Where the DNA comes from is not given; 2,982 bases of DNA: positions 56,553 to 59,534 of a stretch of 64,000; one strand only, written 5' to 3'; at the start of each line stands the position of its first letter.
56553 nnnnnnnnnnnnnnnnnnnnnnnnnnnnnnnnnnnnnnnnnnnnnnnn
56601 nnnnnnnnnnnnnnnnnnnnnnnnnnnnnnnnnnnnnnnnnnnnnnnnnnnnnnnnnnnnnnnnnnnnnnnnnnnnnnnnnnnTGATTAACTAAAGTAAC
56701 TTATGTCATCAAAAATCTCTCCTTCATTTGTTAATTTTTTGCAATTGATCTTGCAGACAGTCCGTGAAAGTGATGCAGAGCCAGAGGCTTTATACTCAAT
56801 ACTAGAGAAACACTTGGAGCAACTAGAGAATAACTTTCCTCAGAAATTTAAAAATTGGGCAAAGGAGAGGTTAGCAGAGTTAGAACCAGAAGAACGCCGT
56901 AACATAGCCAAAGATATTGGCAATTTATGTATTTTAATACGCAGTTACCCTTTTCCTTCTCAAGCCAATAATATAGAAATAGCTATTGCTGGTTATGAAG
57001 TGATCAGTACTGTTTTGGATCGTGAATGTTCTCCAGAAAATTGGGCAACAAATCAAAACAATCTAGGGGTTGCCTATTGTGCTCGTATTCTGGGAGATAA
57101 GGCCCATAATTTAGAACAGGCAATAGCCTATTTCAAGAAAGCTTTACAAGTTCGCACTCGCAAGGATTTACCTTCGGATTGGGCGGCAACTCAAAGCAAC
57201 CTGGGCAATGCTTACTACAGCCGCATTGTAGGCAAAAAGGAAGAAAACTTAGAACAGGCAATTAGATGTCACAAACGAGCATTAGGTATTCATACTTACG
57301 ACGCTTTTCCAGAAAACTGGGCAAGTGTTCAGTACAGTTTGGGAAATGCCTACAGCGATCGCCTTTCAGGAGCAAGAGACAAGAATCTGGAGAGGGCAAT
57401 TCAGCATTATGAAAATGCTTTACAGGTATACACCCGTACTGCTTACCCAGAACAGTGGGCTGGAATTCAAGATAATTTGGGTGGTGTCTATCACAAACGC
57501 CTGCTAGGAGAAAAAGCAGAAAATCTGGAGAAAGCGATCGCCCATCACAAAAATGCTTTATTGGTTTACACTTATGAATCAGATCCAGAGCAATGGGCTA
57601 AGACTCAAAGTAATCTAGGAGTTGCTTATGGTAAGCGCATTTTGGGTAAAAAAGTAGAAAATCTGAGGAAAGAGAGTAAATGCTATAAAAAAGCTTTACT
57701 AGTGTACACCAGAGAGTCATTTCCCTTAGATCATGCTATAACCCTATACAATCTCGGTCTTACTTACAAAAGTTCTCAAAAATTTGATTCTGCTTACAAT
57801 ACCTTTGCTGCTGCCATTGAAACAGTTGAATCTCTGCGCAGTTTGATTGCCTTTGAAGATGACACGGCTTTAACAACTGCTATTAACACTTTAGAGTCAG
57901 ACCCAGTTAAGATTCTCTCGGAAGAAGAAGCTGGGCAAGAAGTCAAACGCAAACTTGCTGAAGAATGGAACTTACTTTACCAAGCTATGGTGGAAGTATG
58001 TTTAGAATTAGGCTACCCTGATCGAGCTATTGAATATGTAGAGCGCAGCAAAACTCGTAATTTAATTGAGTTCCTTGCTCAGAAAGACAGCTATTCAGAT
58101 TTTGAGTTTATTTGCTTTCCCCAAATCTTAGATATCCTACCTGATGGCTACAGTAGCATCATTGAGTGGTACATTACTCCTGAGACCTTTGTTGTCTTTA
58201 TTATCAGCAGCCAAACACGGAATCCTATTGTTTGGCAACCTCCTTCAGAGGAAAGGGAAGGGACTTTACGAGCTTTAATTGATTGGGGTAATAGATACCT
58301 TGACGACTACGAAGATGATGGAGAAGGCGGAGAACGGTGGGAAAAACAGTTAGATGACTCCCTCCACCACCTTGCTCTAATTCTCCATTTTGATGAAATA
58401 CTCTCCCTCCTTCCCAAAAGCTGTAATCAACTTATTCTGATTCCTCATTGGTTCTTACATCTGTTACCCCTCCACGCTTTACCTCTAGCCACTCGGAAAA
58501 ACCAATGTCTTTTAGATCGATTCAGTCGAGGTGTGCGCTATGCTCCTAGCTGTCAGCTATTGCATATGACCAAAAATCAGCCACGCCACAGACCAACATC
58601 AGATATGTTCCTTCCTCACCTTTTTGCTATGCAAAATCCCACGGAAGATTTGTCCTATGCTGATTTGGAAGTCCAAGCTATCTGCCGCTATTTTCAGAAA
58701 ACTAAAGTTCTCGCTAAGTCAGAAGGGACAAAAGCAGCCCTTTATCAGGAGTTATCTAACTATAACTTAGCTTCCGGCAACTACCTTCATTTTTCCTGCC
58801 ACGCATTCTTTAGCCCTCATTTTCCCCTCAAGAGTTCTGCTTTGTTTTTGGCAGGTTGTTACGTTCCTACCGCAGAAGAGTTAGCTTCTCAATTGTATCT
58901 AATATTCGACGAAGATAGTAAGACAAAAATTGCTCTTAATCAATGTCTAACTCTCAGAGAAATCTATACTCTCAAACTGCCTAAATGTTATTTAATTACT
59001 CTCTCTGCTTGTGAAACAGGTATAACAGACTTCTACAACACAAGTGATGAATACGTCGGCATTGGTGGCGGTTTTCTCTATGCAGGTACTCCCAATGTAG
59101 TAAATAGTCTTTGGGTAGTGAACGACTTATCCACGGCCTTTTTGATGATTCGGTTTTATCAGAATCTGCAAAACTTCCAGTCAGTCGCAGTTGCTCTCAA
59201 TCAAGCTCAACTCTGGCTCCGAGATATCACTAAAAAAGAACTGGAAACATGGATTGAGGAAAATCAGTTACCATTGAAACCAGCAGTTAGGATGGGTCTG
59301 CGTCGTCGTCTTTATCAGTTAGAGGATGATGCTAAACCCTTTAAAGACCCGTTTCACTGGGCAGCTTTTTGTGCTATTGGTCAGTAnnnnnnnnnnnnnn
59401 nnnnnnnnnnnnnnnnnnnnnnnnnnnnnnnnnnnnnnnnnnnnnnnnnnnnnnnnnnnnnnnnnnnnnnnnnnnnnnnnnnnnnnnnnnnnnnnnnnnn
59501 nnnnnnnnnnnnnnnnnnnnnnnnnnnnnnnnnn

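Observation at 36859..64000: Translationally coupled battery of eight TPR-CHAT (caspase-like) protease genes next to a tyrosine recombinase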

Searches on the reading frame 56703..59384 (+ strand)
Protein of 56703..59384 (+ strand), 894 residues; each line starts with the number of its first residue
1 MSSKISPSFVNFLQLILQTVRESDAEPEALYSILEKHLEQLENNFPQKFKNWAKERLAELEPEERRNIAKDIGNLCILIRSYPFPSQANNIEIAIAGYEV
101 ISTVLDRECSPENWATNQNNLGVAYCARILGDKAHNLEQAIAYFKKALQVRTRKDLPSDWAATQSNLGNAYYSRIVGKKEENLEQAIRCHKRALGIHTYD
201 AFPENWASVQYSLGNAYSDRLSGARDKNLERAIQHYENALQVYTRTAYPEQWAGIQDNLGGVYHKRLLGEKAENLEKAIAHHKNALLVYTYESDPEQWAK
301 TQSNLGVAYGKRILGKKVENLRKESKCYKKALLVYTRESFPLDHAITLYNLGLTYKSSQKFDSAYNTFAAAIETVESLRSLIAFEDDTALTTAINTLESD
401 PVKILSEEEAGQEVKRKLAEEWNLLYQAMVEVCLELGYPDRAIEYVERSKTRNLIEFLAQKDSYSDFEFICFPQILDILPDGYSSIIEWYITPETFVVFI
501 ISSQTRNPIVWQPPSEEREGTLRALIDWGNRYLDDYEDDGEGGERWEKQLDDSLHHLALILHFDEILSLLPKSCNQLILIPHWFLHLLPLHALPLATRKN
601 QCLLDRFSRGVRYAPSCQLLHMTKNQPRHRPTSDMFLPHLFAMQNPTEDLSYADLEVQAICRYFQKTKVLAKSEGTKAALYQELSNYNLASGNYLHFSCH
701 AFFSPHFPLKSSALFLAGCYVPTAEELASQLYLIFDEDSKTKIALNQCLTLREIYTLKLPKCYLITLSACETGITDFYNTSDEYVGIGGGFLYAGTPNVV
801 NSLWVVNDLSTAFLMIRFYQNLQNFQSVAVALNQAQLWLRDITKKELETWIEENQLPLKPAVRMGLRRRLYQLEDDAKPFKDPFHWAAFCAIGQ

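Call 5: search_protein_families(library=pfam, proteins=[window:56703-59384:+], max_evalue=0.01)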
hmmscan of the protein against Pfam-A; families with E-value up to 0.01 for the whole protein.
window:56703-59384:+ (894 aa): 8 families
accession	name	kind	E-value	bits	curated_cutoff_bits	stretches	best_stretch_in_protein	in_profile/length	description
PF12770.12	CHAT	-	3.2e-47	161.8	24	1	568-894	17-289/289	CHAT domain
PF13424.12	TPR_12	-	4.1e-13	49.8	30.1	0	326-374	24-74/77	Tetratricopeptide repeat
PF13374.12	TPR_10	-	1.3e-06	28.6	27.5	1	160-196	1-38/42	Tetratricopeptide repeat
PF00515.34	TPR_1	-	5.4e-06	26.4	27.8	0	345-373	1-29/34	Tetratricopeptide repeat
PF13176.12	TPR_7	-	9e-06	25.8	27.9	0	347-377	1-31/36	Tetratricopeptide repeat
PF14938.12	SNAP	-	1.6e-05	25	25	1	212-294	73-150/282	Soluble NSF attachment protein, SNAP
PF08238.18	Sel1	-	0.00026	21.9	30.7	0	118-147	4-31/36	Sel1 repeat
PF13181.12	TPR_8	-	0.0032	18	25.7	0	347-373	3-29/34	Tetratricopeptide repeat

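Call 8: search_protein_families(library=padloc, proteins=[window:56703-59384:+], max_evalue=0.01)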
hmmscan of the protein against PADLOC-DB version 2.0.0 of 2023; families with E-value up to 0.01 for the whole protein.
window:56703-59384:+ (894 aa): 0 families

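Call 11: search_protein_families(library=ncbifam, proteins=[window:56703-59384:+], max_evalue=0.001)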
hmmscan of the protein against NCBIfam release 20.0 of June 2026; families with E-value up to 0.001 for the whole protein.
window:56703-59384:+ (894 aa): 2 families
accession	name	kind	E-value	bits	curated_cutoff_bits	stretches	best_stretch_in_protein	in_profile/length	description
NF041237.1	CAS_csx29_CRASP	exception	1.8e-10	40.3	300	1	523-700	375-533/670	type III-E CRISPR-associated TPR-CHAT protein Csx29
NF053617.1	SARPRegAfsRStmc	equivalog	0.00063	17.8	1430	0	277-423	794-934/986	SARP-family global regulator AfsR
